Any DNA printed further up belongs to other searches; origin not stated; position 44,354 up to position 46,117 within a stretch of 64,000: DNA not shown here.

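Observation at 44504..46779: IMPase + fused cytidylyltransferase::CDP-alcohol transferase: a di-myo-inositol-phosphate-type or CDP-inositol lipid module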

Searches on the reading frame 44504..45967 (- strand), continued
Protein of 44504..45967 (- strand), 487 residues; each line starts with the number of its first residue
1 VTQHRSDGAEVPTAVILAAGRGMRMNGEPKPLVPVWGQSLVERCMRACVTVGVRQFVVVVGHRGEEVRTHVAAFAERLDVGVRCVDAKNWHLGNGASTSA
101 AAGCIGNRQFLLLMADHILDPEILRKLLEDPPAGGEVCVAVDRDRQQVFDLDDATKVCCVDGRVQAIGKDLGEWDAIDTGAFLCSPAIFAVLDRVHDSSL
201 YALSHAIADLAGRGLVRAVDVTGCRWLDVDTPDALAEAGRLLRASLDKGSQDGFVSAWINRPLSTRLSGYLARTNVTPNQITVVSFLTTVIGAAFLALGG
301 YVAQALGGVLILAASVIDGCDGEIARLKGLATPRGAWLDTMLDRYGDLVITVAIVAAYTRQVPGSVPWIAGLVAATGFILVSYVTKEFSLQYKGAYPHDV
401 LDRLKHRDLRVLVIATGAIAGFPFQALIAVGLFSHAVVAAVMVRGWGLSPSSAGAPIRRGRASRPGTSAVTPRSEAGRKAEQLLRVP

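Call 74: search_protein_families(library=pfam, proteins=[P0179, P0198, P0208, P0221, P0234, P0247, P0265, P0280, P0298, P0274], max_evalue=0.0001)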
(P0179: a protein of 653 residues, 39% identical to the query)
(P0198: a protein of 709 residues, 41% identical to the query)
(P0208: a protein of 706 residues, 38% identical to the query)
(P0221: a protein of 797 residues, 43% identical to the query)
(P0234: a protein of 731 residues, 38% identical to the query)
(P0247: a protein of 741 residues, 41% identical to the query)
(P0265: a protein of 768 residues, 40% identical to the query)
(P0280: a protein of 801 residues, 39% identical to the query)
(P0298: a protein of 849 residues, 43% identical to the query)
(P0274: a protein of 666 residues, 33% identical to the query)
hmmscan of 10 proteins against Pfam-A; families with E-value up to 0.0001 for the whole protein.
P0179 (653 aa): 5 families
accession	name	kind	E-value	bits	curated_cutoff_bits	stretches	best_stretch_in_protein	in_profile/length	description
PF00483.29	NTP_transferase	-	4.5e-12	46.5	21.2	1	24-151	1-131/245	Nucleotidyl transferase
PF13875.12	DUF4202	-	1.4e-11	44.9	35.1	1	484-620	25-161/183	Domain of unknown function (DUF4202)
PF12804.13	NTP_transf_3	-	2.5e-11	44.5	27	1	25-157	1-124/160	MobA-like NTP transferase domain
PF01066.26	CDP-OH_P_transf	-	2.6e-11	44.6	22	1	288-439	2-142/152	CDP-alcohol phosphatidyltransferase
PF01966.28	HD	-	1.2e-05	26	22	1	488-579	2-90/116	HD domain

P0198 (709 aa): 7 families
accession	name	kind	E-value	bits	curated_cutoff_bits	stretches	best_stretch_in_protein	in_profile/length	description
PF13419.12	HAD_2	-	1.7e-21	77.6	23.8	1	494-669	1-178/178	Haloacid dehalogenase-like hydrolase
PF00702.32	Hydrolase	-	4.7e-19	70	26.4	1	492-663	2-191/191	haloacid dehalogenase-like hydrolase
PF12804.13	NTP_transf_3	-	1.7e-15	58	27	1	29-158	1-123/160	MobA-like NTP transferase domain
PF12710.13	HAD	-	4.4e-12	47.3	27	1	494-659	1-188/189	haloacid dehalogenase-like hydrolase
PF01066.26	CDP-OH_P_transf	-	2.8e-10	41.2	22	1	297-452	3-138/152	CDP-alcohol phosphatidyltransferase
PF13242.12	Hydrolase_like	-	7.9e-09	35.7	22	1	632-677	10-56/75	HAD-hyrolase-like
PF00483.29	NTP_transferase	-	7.2e-07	29.5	21.2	1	30-250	3-232/245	Nucleotidyl transferase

P0208 (706 aa): 7 families
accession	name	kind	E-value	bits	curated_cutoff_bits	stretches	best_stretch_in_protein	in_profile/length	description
PF13419.12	HAD_2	-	9.1e-22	78.5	23.8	1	470-645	1-178/178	Haloacid dehalogenase-like hydrolase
PF00702.32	Hydrolase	-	4.5e-17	63.5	26.4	1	468-638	2-190/191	haloacid dehalogenase-like hydrolase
PF12804.13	NTP_transf_3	-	4.7e-13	50.1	27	1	3-125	1-115/160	MobA-like NTP transferase domain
PF01066.26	CDP-OH_P_transf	-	7.8e-13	49.5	22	1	272-400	3-119/152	CDP-alcohol phosphatidyltransferase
PF12710.13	HAD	-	1.9e-07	32.1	27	1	470-635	1-188/189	haloacid dehalogenase-like hydrolase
PF00483.29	NTP_transferase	-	4.4e-07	30.2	21.2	1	3-224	2-232/245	Nucleotidyl transferase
PF13242.12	Hydrolase_like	-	6.1e-06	26.5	22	1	605-654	7-57/75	HAD-hyrolase-like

P0221 (797 aa): 3 families
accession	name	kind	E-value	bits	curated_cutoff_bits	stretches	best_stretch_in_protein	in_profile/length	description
PF12804.13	NTP_transf_3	-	9.7e-19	68.5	27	1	8-139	1-125/160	MobA-like NTP transferase domain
PF01066.26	CDP-OH_P_transf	-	8.8e-10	39.6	22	1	272-387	3-109/152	CDP-alcohol phosphatidyltransferase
PF00483.29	NTP_transferase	-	4e-07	30.3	21.2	1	8-73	2-72/245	Nucleotidyl transferase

P0234 (731 aa): 6 families
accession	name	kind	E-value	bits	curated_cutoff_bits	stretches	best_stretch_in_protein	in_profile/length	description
PF13419.12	HAD_2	-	1.3e-21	78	23.8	1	470-645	1-178/178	Haloacid dehalogenase-like hydrolase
PF00702.32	Hydrolase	-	1.1e-14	55.8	26.4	1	468-636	2-188/191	haloacid dehalogenase-like hydrolase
PF12804.13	NTP_transf_3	-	1.8e-14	54.7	27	1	3-141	1-131/160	MobA-like NTP transferase domain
PF01066.26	CDP-OH_P_transf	-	2.8e-09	38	22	1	272-434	3-138/152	CDP-alcohol phosphatidyltransferase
PF12710.13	HAD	-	9.5e-08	33.1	27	1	470-635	1-188/189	haloacid dehalogenase-like hydrolase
PF00483.29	NTP_transferase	-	7.6e-06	26.1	21.2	0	3-115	2-117/245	Nucleotidyl transferase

P0247 (741 aa): 6 families
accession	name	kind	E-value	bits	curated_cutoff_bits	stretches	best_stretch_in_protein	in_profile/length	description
PF12804.13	NTP_transf_3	-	7.8e-17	62.4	27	1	3-135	1-123/160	MobA-like NTP transferase domain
PF00702.32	Hydrolase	-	4.2e-13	50.6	26.4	1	454-627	1-191/191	haloacid dehalogenase-like hydrolase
PF13419.12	HAD_2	-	7.6e-13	49.4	23.8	1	457-633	1-178/178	Haloacid dehalogenase-like hydrolase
PF01066.26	CDP-OH_P_transf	-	2.1e-11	44.9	22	1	273-398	4-120/152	CDP-alcohol phosphatidyltransferase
PF00483.29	NTP_transferase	-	1.8e-06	28.2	21.2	1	3-113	2-115/245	Nucleotidyl transferase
PF12710.13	HAD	-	6e-06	27.3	27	1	457-623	1-188/189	haloacid dehalogenase-like hydrolase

P0265 (768 aa): 6 families
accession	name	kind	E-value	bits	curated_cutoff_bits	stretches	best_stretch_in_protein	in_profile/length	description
PF12804.13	NTP_transf_3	-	3.5e-18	66.7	27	1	7-137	2-124/160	MobA-like NTP transferase domain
PF00702.32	Hydrolase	-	1.4e-11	45.6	26.4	1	468-640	1-191/191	haloacid dehalogenase-like hydrolase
PF13419.12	HAD_2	-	1.2e-09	39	23.8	1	471-645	1-177/178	Haloacid dehalogenase-like hydrolase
PF01066.26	CDP-OH_P_transf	-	5.2e-09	37.1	22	1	275-413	2-120/152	CDP-alcohol phosphatidyltransferase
PF00483.29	NTP_transferase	-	1.6e-07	31.6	21.2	1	7-129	3-129/245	Nucleotidyl transferase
PF12710.13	HAD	-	1.7e-07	32.3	27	1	471-637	1-189/189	haloacid dehalogenase-like hydrolase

P0280 (801 aa): 3 families
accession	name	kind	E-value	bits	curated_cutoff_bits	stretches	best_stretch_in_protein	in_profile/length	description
PF03706.18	LPG_synthase_TM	-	9.7e-18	65.1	33.4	1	496-772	5-295/302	Lysylphosphatidylglycerol synthase TM region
PF12804.13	NTP_transf_3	-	5.9e-13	49.7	27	1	15-137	1-115/160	MobA-like NTP transferase domain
PF01066.26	CDP-OH_P_transf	-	9.9e-09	36.2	22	1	282-399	3-116/152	CDP-alcohol phosphatidyltransferase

P0298 (849 aa): 3 families
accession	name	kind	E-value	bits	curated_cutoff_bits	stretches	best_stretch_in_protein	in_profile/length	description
PF12804.13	NTP_transf_3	-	2.4e-15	57.5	27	1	69-199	1-119/160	MobA-like NTP transferase domain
PF03706.18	LPG_synthase_TM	-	4.1e-15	56.5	33.4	1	566-821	21-295/302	Lysylphosphatidylglycerol synthase TM region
PF01066.26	CDP-OH_P_transf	-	4.3e-08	34.1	22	1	338-438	3-95/152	CDP-alcohol phosphatidyltransferase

P0274 (666 aa): 4 families
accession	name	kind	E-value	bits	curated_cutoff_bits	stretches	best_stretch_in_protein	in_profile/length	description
PF12804.13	NTP_transf_3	-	9.2e-19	68.6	27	1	3-113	1-102/160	MobA-like NTP transferase domain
PF01128.25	IspD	-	2.2e-08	34.6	27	1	2-58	2-56/221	2-C-methyl-D-erythritol 4-phosphate cytidylyltransferase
PF00483.29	NTP_transferase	-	2.3e-08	34.4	21.2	1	2-112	1-115/245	Nucleotidyl transferase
PF01066.26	CDP-OH_P_transf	-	3.1e-08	34.6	22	1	483-568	3-85/152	CDP-alcohol phosphatidyltransferase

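Call 76: list_cluster_members(proteins=[P0180, P0193, P0197, P0221, P0226, P0280, P0298, P0305, P0198, P0208])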
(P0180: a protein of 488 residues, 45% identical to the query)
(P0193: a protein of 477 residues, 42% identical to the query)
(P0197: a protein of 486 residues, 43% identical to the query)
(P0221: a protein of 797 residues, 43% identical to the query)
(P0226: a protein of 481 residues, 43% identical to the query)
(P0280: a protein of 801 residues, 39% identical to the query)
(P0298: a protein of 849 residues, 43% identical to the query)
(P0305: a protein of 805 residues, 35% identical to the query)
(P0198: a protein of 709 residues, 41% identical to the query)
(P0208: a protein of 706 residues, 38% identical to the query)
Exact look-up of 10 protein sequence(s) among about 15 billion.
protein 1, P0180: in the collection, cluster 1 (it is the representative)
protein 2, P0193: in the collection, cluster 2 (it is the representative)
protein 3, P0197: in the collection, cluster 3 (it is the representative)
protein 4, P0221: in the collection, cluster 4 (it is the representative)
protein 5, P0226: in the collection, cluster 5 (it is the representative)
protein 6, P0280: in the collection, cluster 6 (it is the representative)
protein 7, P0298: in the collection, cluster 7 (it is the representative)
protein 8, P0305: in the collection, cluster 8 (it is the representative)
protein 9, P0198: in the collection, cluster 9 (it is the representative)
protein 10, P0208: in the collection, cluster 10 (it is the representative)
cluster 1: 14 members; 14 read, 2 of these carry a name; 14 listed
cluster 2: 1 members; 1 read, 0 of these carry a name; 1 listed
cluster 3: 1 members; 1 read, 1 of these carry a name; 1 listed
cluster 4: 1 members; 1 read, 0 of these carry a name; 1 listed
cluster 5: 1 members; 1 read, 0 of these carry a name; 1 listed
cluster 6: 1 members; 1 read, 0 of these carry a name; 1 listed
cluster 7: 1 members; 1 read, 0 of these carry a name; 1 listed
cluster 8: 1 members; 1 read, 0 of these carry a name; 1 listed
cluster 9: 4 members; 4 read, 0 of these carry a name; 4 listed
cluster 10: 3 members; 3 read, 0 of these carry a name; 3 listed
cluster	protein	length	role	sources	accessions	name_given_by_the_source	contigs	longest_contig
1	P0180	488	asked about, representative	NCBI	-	-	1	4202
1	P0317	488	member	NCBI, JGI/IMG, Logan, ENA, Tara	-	strand:+ start:1222 stop:2688 length:1467 start_codon:yes stop_codon:yes ...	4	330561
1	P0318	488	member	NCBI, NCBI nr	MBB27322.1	MAG: hypothetical protein CME25_00235 [Gemmatimonadetes bacterium] | hypothetical protein [Gemmatimonadota bacterium]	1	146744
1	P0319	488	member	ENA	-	-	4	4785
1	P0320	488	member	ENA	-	-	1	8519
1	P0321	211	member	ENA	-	-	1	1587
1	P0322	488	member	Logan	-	-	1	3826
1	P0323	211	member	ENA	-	-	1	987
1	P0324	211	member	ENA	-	-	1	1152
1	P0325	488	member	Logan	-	-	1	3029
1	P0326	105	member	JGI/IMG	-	-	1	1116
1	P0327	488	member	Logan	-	-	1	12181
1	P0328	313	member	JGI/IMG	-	-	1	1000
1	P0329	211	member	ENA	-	-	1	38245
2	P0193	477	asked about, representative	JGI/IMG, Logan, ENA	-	-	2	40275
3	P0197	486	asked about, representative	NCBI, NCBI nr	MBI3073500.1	MAG: NTP transferase domain-containing protein [Deltaproteobacteria bacterium] | NTP transferase domain-containing protein [Deltaproteobacteria bacterium]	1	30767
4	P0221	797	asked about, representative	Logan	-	-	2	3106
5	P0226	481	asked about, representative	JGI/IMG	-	-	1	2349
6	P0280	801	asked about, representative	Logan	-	-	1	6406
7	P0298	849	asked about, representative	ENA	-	-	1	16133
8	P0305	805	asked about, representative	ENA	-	-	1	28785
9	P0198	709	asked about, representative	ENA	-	-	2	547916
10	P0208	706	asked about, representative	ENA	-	-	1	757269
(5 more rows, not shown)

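Call 77: find_encoding_contigs(protein=P0317, flank=10000, max_places=2)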
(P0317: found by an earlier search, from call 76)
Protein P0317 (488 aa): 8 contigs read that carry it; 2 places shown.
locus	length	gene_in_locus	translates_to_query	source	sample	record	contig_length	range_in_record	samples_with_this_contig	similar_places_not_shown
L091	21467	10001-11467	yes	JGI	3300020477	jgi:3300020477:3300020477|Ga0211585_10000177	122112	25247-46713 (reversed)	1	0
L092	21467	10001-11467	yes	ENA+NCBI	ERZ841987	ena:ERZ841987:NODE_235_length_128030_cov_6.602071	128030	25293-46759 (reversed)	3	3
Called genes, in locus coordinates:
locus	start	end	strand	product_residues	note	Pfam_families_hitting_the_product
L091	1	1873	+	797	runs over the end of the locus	PF09976:TPR_21 (faint), PF00515:TPR_1 (faint), PF07719:TPR_2 (faint), PF12569:NatA_aux_su (faint), PF13174:TPR_6 (faint), PF13176:TPR_7 (faint), PF14559:TPR_19 (weak), PF20094:GWxTD_dom (weak), +7 more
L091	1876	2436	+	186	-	PF22784:PTP-SAK (weak), PF22785:Tc-R-P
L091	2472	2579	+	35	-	-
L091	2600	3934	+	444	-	PF13660:DUF4147, PF05161:MOFRL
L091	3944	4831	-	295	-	PF00892:EamA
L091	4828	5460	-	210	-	PF07853:DUF1648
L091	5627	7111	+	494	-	-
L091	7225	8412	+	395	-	PF13439:Glyco_transf_4, PF13579:Glyco_trans_4_4 (weak), PF00534:Glycos_transf_1, PF13692:Glyco_trans_1_4, PF13524:Glyco_trans_1_2 (weak)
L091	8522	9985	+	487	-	PF02321:OEP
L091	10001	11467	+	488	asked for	PF00483:NTP_transferase (weak), PF12804:NTP_transf_3, PF01066:CDP-OH_P_transf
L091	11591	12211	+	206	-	PF05494:MlaC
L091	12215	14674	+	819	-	PF03176:MMPL, PF12349:Sterol-sensing (faint), PF03176:MMPL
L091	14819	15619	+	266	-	-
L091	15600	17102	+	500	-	PF00732:GMC_oxred_N, PF00890:FAD_binding_2 (faint), PF01266:DAO (faint), PF05199:GMC_oxred_C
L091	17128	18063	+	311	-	PF01408:GFO_IDH_MocA, PF22725:GFO_IDH_MocA_C3, PF02894:GFO_IDH_MocA_C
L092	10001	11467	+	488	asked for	PF00483:NTP_transferase (weak), PF12804:NTP_transf_3, PF01066:CDP-OH_P_transf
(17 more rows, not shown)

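Call 78: find_encoding_contigs(protein=P0198, flank=8000, max_places=2)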
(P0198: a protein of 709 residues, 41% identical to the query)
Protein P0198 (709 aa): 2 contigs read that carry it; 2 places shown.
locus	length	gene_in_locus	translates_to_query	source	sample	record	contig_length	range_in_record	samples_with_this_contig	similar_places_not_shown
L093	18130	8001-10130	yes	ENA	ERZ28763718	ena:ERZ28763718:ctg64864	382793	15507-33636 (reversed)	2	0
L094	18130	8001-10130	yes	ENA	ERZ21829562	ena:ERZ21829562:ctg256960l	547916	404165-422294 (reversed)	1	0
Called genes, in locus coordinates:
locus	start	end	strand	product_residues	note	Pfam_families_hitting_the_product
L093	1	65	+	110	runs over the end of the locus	PF00076:RRM_1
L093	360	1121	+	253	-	PF00106:adh_short, PF13561:adh_short_C2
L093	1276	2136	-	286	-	PF12697:Abhydrolase_6 (faint), PF00561:Abhydrolase_1, PF12146:Hydrolase_4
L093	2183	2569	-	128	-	-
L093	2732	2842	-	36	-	-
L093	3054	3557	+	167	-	-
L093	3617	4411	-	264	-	PF14451:Ub-Mut7C, PF01927:Mut7-C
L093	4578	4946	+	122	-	PF00903:Glyoxalase, PF18029:Glyoxalase_6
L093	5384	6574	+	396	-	PF02746:MR_MLE_N, PF13378:MR_MLE_C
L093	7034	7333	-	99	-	-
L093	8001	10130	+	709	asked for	PF00483:NTP_transferase (weak), PF12804:NTP_transf_3, PF01066:CDP-OH_P_transf, PF00702:Hydrolase, PF12710:HAD, PF13419:HAD_2, PF13242:Hydrolase_like (weak)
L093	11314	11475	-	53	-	-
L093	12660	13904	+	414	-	PF28123:DUF8370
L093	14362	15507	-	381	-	PF00890:FAD_binding_2 (faint), PF01134:GIDA (faint), PF01266:DAO, PF01494:FAD_binding_3 (weak), PF07992:Pyr_redox_2 (faint), PF13450:NAD_binding_8 (weak)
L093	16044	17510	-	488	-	-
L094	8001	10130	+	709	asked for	PF00483:NTP_transferase (weak), PF12804:NTP_transf_3, PF01066:CDP-OH_P_transf, PF00702:Hydrolase, PF12710:HAD, PF13419:HAD_2, PF13242:Hydrolase_like (weak)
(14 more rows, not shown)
